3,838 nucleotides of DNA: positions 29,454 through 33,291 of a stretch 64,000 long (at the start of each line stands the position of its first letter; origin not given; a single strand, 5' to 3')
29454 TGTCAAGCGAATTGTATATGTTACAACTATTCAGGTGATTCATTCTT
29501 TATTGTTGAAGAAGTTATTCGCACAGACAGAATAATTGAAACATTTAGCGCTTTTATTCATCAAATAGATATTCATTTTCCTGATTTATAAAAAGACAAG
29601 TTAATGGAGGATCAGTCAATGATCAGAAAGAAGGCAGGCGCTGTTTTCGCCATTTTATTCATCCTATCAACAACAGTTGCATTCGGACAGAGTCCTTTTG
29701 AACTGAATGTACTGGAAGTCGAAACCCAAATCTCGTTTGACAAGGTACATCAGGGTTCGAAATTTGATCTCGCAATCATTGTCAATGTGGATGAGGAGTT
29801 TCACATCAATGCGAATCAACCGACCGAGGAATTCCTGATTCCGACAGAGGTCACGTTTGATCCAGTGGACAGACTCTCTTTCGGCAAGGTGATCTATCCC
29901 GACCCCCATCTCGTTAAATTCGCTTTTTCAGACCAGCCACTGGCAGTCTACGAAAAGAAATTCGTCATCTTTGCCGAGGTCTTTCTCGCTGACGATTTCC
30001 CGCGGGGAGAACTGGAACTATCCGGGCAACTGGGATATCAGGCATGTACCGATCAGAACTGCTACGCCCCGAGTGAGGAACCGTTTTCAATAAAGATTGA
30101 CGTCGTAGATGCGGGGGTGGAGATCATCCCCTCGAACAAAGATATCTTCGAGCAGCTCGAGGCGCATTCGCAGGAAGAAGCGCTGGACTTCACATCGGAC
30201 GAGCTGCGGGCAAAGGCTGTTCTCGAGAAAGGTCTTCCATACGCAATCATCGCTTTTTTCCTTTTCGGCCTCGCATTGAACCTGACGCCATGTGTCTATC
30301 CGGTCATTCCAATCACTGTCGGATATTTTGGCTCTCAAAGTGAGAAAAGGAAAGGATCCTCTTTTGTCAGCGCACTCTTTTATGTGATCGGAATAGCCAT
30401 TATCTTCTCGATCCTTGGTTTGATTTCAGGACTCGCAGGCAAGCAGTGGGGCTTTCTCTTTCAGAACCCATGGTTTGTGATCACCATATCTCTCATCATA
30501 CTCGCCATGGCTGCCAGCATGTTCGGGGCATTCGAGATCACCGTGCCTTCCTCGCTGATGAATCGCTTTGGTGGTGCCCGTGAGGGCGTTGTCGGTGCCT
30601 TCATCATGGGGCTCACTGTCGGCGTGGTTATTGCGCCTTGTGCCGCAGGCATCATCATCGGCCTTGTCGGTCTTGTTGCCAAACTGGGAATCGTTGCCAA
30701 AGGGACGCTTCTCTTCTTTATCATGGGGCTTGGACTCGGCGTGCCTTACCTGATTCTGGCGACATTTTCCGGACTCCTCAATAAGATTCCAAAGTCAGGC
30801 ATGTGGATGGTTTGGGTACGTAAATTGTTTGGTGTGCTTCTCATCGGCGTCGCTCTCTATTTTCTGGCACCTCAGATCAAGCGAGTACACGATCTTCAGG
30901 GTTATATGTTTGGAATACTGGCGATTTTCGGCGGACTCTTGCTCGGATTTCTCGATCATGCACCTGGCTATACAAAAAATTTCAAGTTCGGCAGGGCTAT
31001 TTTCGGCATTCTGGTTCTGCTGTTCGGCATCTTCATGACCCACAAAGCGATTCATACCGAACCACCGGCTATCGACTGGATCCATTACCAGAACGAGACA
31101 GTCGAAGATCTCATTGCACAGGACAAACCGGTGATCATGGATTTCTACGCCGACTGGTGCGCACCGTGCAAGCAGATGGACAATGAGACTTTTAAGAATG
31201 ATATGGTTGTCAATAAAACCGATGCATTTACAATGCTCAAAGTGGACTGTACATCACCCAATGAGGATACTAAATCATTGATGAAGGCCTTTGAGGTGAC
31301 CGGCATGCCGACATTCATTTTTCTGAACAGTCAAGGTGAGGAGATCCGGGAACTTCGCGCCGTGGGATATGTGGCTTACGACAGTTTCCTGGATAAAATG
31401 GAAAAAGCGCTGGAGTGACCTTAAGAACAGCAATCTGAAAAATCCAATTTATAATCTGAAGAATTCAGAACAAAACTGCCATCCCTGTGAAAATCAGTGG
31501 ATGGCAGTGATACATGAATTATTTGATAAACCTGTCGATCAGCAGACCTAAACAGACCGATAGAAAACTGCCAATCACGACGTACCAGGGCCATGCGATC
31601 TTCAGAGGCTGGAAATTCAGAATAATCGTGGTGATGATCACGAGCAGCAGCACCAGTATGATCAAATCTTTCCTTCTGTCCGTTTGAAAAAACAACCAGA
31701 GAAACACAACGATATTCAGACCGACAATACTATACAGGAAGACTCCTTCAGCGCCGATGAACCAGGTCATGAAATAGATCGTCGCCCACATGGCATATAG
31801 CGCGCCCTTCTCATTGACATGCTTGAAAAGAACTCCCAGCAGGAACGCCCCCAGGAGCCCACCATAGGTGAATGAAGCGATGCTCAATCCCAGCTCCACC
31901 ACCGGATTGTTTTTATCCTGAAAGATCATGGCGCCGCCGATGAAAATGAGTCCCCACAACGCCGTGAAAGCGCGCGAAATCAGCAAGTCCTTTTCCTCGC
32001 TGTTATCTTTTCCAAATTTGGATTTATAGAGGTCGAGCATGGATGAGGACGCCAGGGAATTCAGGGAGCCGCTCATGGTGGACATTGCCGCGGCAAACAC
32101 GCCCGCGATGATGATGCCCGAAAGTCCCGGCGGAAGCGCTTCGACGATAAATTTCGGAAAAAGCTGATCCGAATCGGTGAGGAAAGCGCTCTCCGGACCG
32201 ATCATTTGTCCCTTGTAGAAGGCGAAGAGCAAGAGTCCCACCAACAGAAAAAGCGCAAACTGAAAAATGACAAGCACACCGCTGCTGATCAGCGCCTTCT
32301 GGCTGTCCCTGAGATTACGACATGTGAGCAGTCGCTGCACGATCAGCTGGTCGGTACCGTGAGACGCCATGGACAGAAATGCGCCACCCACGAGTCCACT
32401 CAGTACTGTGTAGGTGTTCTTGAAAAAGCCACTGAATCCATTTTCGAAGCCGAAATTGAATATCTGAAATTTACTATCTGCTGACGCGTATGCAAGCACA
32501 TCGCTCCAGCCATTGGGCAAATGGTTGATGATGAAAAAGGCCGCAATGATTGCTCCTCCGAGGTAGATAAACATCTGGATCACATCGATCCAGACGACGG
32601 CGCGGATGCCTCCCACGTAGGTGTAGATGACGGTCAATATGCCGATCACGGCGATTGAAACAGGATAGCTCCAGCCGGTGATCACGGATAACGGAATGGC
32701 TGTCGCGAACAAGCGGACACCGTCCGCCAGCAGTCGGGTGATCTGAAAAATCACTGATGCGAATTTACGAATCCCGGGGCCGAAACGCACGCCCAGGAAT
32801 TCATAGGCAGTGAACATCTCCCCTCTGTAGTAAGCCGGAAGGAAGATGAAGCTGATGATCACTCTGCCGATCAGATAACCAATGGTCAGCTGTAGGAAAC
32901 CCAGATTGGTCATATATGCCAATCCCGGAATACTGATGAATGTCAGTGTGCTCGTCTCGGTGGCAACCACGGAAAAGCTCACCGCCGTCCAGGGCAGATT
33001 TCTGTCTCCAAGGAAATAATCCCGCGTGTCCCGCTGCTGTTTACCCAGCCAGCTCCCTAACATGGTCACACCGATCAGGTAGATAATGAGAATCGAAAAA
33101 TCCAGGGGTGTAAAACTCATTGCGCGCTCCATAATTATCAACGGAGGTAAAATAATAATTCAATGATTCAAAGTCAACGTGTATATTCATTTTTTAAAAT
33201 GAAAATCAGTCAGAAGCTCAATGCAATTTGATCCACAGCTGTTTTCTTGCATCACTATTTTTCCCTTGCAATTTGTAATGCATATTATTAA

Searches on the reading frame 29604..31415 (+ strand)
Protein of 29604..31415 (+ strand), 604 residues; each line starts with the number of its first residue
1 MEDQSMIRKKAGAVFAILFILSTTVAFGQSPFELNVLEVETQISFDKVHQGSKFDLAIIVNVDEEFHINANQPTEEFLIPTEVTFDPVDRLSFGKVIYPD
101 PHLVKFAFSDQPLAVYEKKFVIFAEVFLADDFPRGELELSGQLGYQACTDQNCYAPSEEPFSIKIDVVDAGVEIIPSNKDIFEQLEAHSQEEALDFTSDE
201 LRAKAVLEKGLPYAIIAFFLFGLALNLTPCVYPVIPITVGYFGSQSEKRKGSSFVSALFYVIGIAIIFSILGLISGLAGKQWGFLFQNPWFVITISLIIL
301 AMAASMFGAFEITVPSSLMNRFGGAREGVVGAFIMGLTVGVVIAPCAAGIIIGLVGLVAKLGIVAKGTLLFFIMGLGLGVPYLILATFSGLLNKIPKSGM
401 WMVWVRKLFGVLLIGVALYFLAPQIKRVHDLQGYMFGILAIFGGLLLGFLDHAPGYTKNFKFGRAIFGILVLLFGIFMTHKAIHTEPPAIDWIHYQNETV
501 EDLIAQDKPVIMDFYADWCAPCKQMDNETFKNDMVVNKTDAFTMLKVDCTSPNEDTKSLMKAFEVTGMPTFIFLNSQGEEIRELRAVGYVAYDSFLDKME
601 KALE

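Call 74: search_protein_families(library=pfam, proteins=[window:29604-31415:+], max_evalue=0.00001)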
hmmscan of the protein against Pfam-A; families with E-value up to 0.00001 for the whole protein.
window:29604-31415:+ (604 aa): 7 families
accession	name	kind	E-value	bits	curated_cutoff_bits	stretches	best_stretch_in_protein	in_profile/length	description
PF02683.22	DsbD_TM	-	9.2e-46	156.3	27.1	1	214-423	4-217/219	Cytochrome C biogenesis protein transmembrane domain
PF00085.26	Thioredoxin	-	4.9e-15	55.8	23.5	1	495-578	5-83/103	Thioredoxin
PF13098.12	Thioredoxin_2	-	2.9e-13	50.5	27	1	506-597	4-102/104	Thioredoxin-like domain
PF13899.12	Thioredoxin_7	-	3.3e-11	43.6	27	1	491-575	1-82/83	Thioredoxin-like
PF03190.21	Thioredox_DsbH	-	1.6e-07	31.8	27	1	489-577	19-112/163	Protein of unknown function, DUF255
PF13386.12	DsbD_2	-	3e-06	27.7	24.9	1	217-418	1-198/199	Cytochrome C biogenesis protein transmembrane region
PF11412.14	DsbD_N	-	7.4e-06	26.4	25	0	36-160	4-114/119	Thiol:disulfide interchange protein DsbD, N-terminal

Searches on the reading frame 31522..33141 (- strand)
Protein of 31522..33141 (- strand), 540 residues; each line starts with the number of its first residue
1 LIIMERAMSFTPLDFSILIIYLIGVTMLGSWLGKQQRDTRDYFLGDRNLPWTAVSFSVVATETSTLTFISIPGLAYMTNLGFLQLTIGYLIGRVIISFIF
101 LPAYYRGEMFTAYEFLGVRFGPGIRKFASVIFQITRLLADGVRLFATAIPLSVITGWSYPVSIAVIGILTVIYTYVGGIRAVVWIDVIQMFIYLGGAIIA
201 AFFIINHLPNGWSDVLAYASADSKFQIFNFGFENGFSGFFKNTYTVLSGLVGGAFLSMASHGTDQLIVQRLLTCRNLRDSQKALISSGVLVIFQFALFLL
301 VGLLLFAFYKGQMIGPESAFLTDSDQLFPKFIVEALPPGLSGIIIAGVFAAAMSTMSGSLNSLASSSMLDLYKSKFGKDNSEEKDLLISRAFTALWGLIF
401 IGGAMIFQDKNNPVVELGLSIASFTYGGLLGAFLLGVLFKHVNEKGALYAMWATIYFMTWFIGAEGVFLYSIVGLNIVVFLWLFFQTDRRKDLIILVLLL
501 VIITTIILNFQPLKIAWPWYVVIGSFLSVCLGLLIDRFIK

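Call 74: search_protein_families(library=pfam, proteins=[window:31522-33141:-], max_evalue=0.00001)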
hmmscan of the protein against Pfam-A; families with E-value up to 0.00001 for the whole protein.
window:31522-33141:- (540 aa): 1 family
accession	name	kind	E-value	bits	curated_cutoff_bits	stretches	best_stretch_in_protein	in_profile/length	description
PF00474.23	SSF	-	1.4e-47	163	22.8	1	42-453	1-405/406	Sodium:solute symporter family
